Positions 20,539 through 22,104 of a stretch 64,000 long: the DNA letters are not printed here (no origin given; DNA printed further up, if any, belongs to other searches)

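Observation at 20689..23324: Tandem pair of B12-binding radical SAM genes wedged between the KS/CLF pair and the glycosyltransferase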

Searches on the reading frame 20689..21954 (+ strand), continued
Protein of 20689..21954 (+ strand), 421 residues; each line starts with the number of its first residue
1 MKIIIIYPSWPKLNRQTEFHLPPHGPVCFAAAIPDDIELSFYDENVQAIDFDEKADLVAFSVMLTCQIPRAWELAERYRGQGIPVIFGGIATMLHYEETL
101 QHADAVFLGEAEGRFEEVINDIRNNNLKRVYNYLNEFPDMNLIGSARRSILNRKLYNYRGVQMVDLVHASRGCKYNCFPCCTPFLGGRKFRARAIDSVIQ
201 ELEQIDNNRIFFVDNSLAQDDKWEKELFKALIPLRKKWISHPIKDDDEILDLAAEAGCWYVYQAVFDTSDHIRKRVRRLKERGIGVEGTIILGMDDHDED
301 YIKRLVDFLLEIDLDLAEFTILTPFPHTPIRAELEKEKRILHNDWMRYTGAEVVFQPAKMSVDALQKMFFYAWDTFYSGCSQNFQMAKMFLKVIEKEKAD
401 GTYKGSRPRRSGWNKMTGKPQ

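Call 54: fold_search(model_id=the predicted structure, library=pdb)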
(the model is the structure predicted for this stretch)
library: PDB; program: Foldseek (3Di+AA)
matches with E <= 10: 1639; with E <= 0.001: 51
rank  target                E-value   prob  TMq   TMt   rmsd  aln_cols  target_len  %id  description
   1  6fd2_B                7.7e-19  1.00  0.78  0.73   6.0       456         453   17  Radical SAM 1,2-diol dehydratase AprD4 in complex with its substrate paromamine (released 2018-01-17)
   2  6fd2_A                1.7e-18  1.00  0.78  0.73   8.9       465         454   18  Radical SAM 1,2-diol dehydratase AprD4 in complex with its substrate paromamine (released 2018-01-17)
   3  9ccb                  7.0e-16  1.00  0.63  0.64   8.5       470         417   16  X-ray crystal structure of methyl-coenzyme M reductase glutamine methylase (MgmA) from Methanothermobacter marburgensis  (released 2025-01-01)
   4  6wte_B                1.0e-14  1.00  0.63  0.50   6.8       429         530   16  Structure of radical S-adenosylmethionine methyltransferase, TsrM, from Kitasatospora setae with cobalamin and [4Fe-4S (released 2020-12-23)
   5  6wte_A                1.1e-14  1.00  0.64  0.48   6.7       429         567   17  Structure of radical S-adenosylmethionine methyltransferase, TsrM, from Kitasatospora setae with cobalamin and [4Fe-4S (released 2020-12-23)
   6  6wtf_A                1.9e-14  1.00  0.64  0.50   6.2       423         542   17  Structure of radical S-adenosylmethionine methyltransferase, TsrM, from Kitasatospora setae with tryptophan substrate  (released 2020-12-23)
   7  6wtf_B                4.7e-14  1.00  0.71  0.56   4.9       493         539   16  Structure of radical S-adenosylmethionine methyltransferase, TsrM, from Kitasatospora setae with tryptophan substrate  (released 2020-12-23)
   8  7mjz                  8.0e-13  1.00  0.57  0.55   6.5       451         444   13  The structure of MiaB with pentasulfide bridge (released 2021-09-15)
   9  7mjw_A                8.5e-13  1.00  0.57  0.54   5.7       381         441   16  Methylated MiaB in the complex with 5'-deoxyadenosine, methionine and RNA (released 2021-09-15)
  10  7mjx_A                1.3e-12  1.00  0.61  0.58   5.1       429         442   14  MiaB in the complex with 5'-deoxyadenosine, methionine and RNA (released 2021-09-15)
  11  9n1c                  7.3e-12  1.00  0.63  0.44   9.3       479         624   14  Crystal structure of CysS from Corallococcus sp. CA054B with 5'-deoxyadenosine, methionine, and pantetheinylated 3-ethox (released 2026-01-28)
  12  7mjv_A                8.7e-12  1.00  0.60  0.58   4.7       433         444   14  MiaB in the complex with s-adenosylmethionine and RNA (released 2021-09-15)
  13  9n1d                  9.2e-12  1.00  0.64  0.45   8.4       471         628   14  Crystal structure of CysS from Corallococcus sp. CA054B with 5'-deoxyadenosine and methionine bound (released 2026-01-28)
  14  7mjy_A                1.2e-11  1.00  0.62  0.58   5.9       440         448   15  MiaB in the complex with s-adenosyl-L-homocysteine and RNA (released 2021-09-15)
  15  9n1b                  1.6e-11  1.00  0.63  0.45   8.8       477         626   15  Crystal structure of CysS from Corallococcus sp. CA054B with 5'-deoxyadenosine, methionine, and pantetheinylated 3-metho (released 2026-01-28)
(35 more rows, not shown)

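Call 55: search_protein_families(library=ncbifam, proteins=[P0121, P0122, P0131, P0134, P0135, P0136, P0140, P0142, P0146, P0157], max_evalue=1e-20)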
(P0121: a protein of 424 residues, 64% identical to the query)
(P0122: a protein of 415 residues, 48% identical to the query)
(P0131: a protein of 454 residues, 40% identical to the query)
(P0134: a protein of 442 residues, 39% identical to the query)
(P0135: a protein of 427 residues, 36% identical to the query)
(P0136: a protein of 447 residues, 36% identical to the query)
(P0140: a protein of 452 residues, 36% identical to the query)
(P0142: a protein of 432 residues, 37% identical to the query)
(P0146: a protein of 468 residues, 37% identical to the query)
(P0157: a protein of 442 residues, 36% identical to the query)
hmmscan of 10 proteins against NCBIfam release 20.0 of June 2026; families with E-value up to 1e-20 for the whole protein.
P0121 (424 aa): 0 families

P0122 (415 aa): 0 families

P0131 (454 aa): 8 families
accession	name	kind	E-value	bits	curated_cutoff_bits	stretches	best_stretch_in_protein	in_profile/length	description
TIGR02026.1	BchE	equivalog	2e-35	122.6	481.35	1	66-412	62-438/497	magnesium-protoporphyrin IX monomethyl ester anaerobic oxidative cyclase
TIGR03471.1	HpnJ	equivalog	4.5e-31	108.2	577.6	1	162-426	187-457/472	hopanoid biosynthesis associated radical SAM protein HpnJ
TIGR04479.1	bcpD_PhpK_rSAM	subfamily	5.6e-29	100.9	600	1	164-342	232-414/504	PhpK family radical SAM P-methyltransferase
TIGR04013.1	B12_SAM_MJ_1487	hypoth_equivalog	1.5e-28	99.8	251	1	43-217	17-199/382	TIGR04013 family B12-binding domain/radical SAM domain-containing protein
TIGR04072.2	rSAM_ladder_B12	equivalog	4e-25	88.3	360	1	82-367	85-380/443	lipid biosynthesis B12-binding/radical SAM protein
NF038361.1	rSAM_Sden_1168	equivalog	3.2e-22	78.8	575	1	175-368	285-482/560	Sden_1168 family B12-binding radical SAM P-methyltransferase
TIGR04014.1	B12_SAM_MJ_0865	equivalog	3.1e-21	75.7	360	0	69-216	40-204/434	methyl-coenzyme M reductase glutamine C-methyltransferase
TIGR04367.1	HpnR_B12_rSAM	equivalog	3.3e-21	75.4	650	0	49-384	43-396/490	hopanoid C-3 methylase HpnR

P0134 (442 aa): 5 families
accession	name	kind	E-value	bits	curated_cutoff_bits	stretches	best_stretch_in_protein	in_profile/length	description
TIGR03471.1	HpnJ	equivalog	2.8e-29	102.3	577.6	1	156-414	189-441/472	hopanoid biosynthesis associated radical SAM protein HpnJ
TIGR02026.1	BchE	equivalog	1.1e-27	97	481.35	1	160-422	192-446/497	magnesium-protoporphyrin IX monomethyl ester anaerobic oxidative cyclase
TIGR04013.1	B12_SAM_MJ_1487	hypoth_equivalog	3.6e-26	91.9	251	1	47-201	34-190/382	TIGR04013 family B12-binding domain/radical SAM domain-containing protein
NF038361.1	rSAM_Sden_1168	equivalog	9e-24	83.9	575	1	158-365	275-481/560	Sden_1168 family B12-binding radical SAM P-methyltransferase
TIGR04014.1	B12_SAM_MJ_0865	equivalog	3.9e-23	82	360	1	59-364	43-365/434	methyl-coenzyme M reductase glutamine C-methyltransferase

P0135 (427 aa): 1 family
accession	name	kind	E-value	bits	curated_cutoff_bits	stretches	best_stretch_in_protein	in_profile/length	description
TIGR04013.1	B12_SAM_MJ_1487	hypoth_equivalog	2.4e-21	76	251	1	42-206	32-194/382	TIGR04013 family B12-binding domain/radical SAM domain-containing protein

P0136 (447 aa): 7 families
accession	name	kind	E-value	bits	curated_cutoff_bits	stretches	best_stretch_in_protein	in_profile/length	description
TIGR02026.1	BchE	equivalog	1.1e-39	136.7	481.35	1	168-439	196-465/497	magnesium-protoporphyrin IX monomethyl ester anaerobic oxidative cyclase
TIGR04013.1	B12_SAM_MJ_1487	hypoth_equivalog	3.1e-33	115.2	251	1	32-216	13-202/382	TIGR04013 family B12-binding domain/radical SAM domain-containing protein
TIGR03471.1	HpnJ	equivalog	1.1e-31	110.3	577.6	1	163-404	192-436/472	hopanoid biosynthesis associated radical SAM protein HpnJ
TIGR04014.1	B12_SAM_MJ_0865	equivalog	1.2e-25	90.2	360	1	67-357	48-357/434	methyl-coenzyme M reductase glutamine C-methyltransferase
TIGR04479.1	bcpD_PhpK_rSAM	subfamily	2.5e-24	85.6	600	1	171-343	246-416/504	PhpK family radical SAM P-methyltransferase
NF050148.1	rSAM_ApyD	equivalog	1.4e-23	83.2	750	0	171-360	204-395/645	RiPP biosynthesis radical SAM protein ApyD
TIGR04072.2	rSAM_ladder_B12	equivalog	2.7e-21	75.7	360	1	75-368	85-382/443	lipid biosynthesis B12-binding/radical SAM protein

P0140 (452 aa): 7 families
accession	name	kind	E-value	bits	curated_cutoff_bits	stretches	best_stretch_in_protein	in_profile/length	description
TIGR03471.1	HpnJ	equivalog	4.9e-31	108.1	577.6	1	156-363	195-396/472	hopanoid biosynthesis associated radical SAM protein HpnJ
TIGR02026.1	BchE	equivalog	1.3e-30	106.7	481.35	1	157-399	193-429/497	magnesium-protoporphyrin IX monomethyl ester anaerobic oxidative cyclase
TIGR04013.1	B12_SAM_MJ_1487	hypoth_equivalog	1e-26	93.7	251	1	40-202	28-195/382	TIGR04013 family B12-binding domain/radical SAM domain-containing protein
TIGR04072.2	rSAM_ladder_B12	equivalog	4.9e-25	88.1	360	1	73-351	88-370/443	lipid biosynthesis B12-binding/radical SAM protein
NF050148.1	rSAM_ApyD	equivalog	2.1e-24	85.9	750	1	55-356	74-396/645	RiPP biosynthesis radical SAM protein ApyD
TIGR04367.1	HpnR_B12_rSAM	equivalog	1.3e-23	83.3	650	1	19-354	17-374/490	hopanoid C-3 methylase HpnR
TIGR04479.1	bcpD_PhpK_rSAM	subfamily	1.7e-23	82.8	600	1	157-329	240-407/504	PhpK family radical SAM P-methyltransferase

P0142 (432 aa): 1 family
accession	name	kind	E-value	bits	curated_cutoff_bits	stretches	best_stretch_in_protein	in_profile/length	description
TIGR04013.1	B12_SAM_MJ_1487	hypoth_equivalog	2.1e-21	76.2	251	0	43-196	32-192/382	TIGR04013 family B12-binding domain/radical SAM domain-containing protein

P0146 (468 aa): 6 families
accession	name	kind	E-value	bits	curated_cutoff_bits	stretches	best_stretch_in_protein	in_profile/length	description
TIGR02026.1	BchE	equivalog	2e-36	125.9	481.35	1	169-408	196-434/497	magnesium-protoporphyrin IX monomethyl ester anaerobic oxidative cyclase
TIGR04013.1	B12_SAM_MJ_1487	hypoth_equivalog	2.2e-30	105.8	251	1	46-210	29-194/382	TIGR04013 family B12-binding domain/radical SAM domain-containing protein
TIGR03471.1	HpnJ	equivalog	1e-28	100.4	577.6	1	170-402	200-433/472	hopanoid biosynthesis associated radical SAM protein HpnJ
TIGR04479.1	bcpD_PhpK_rSAM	subfamily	2.2e-23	82.4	600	1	170-338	244-410/504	PhpK family radical SAM P-methyltransferase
TIGR04014.1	B12_SAM_MJ_0865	equivalog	2.8e-23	82.4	360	1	74-358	55-357/434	methyl-coenzyme M reductase glutamine C-methyltransferase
TIGR04072.2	rSAM_ladder_B12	equivalog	7.2e-21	74.3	360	1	76-362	86-375/443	lipid biosynthesis B12-binding/radical SAM protein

P0157 (442 aa): 3 families
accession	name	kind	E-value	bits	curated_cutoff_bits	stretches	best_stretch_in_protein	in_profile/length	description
TIGR03471.1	HpnJ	equivalog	5.2e-25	88.2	577.6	1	163-379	201-423/472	hopanoid biosynthesis associated radical SAM protein HpnJ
TIGR02026.1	BchE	equivalog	4e-22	78.7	481.35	0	160-387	195-426/497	magnesium-protoporphyrin IX monomethyl ester anaerobic oxidative cyclase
TIGR04013.1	B12_SAM_MJ_1487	hypoth_equivalog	9.2e-22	77.4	251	0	45-199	32-191/382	TIGR04013 family B12-binding domain/radical SAM domain-containing protein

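Call 61: find_related_loci(query=A3, collection=metagenome_contigs, flank=6000)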
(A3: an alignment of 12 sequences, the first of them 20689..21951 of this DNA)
Query A3 (421 aa) in metagenome_contigs; peptide patterns used: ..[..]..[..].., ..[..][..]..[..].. (x = any residue, [..] = any of these).
600 stretches matched a pattern (row limit reached: there are more); 546 encode a relative of the query (tblastn E <= 1e-3); the best 80 are kept; 80 distinct loci.
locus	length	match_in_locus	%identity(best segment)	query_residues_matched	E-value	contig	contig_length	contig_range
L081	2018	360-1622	96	1-421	0e+0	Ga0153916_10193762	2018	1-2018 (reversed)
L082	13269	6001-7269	80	1-421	0e+0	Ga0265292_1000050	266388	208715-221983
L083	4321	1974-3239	81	1-421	0e+0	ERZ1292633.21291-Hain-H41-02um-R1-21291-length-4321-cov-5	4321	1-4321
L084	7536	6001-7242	78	1-414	0e+0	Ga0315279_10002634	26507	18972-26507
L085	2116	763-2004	79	1-410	0e+0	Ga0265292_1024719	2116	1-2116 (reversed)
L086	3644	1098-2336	77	1-413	0e+0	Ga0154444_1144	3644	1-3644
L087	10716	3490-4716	77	1-410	0e+0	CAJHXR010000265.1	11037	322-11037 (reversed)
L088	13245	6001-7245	74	1-415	0e+0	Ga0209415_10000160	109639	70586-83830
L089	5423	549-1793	74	1-415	0e+0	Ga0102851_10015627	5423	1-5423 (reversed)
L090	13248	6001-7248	75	1-415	0e+0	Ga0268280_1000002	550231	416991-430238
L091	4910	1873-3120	75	1-415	0e+0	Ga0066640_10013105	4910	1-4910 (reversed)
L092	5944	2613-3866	73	1-419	0e+0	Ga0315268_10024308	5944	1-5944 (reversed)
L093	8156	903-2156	74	1-419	0e+0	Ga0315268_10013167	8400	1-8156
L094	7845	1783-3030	74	1-415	0e+0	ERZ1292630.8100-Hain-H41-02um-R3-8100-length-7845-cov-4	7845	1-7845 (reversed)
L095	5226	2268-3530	72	1-421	0e+0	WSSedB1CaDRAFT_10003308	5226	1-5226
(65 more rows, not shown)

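Call 68: search_solved_structures(query=A3, max_evalue=0.001, show_alignments=4)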
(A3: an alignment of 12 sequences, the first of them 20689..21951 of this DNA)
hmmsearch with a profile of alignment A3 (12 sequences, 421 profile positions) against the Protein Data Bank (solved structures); distinct sequences matched with E-value up to 0.001: 3.
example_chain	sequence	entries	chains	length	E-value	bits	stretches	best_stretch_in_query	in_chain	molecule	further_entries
6fd2_B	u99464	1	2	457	7.9e-12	47.9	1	15-369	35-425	Putative apramycin biosynthetic oxidoreductase 4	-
9ccb_A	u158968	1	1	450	5.4e-06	28.6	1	54-205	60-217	Radical SAM core domain-containing protein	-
6wte_A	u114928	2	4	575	0.00018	23.6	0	167-262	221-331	B12-binding domain-containing protein | Tryptophan-C2-methyltransferase containing B12-binding domain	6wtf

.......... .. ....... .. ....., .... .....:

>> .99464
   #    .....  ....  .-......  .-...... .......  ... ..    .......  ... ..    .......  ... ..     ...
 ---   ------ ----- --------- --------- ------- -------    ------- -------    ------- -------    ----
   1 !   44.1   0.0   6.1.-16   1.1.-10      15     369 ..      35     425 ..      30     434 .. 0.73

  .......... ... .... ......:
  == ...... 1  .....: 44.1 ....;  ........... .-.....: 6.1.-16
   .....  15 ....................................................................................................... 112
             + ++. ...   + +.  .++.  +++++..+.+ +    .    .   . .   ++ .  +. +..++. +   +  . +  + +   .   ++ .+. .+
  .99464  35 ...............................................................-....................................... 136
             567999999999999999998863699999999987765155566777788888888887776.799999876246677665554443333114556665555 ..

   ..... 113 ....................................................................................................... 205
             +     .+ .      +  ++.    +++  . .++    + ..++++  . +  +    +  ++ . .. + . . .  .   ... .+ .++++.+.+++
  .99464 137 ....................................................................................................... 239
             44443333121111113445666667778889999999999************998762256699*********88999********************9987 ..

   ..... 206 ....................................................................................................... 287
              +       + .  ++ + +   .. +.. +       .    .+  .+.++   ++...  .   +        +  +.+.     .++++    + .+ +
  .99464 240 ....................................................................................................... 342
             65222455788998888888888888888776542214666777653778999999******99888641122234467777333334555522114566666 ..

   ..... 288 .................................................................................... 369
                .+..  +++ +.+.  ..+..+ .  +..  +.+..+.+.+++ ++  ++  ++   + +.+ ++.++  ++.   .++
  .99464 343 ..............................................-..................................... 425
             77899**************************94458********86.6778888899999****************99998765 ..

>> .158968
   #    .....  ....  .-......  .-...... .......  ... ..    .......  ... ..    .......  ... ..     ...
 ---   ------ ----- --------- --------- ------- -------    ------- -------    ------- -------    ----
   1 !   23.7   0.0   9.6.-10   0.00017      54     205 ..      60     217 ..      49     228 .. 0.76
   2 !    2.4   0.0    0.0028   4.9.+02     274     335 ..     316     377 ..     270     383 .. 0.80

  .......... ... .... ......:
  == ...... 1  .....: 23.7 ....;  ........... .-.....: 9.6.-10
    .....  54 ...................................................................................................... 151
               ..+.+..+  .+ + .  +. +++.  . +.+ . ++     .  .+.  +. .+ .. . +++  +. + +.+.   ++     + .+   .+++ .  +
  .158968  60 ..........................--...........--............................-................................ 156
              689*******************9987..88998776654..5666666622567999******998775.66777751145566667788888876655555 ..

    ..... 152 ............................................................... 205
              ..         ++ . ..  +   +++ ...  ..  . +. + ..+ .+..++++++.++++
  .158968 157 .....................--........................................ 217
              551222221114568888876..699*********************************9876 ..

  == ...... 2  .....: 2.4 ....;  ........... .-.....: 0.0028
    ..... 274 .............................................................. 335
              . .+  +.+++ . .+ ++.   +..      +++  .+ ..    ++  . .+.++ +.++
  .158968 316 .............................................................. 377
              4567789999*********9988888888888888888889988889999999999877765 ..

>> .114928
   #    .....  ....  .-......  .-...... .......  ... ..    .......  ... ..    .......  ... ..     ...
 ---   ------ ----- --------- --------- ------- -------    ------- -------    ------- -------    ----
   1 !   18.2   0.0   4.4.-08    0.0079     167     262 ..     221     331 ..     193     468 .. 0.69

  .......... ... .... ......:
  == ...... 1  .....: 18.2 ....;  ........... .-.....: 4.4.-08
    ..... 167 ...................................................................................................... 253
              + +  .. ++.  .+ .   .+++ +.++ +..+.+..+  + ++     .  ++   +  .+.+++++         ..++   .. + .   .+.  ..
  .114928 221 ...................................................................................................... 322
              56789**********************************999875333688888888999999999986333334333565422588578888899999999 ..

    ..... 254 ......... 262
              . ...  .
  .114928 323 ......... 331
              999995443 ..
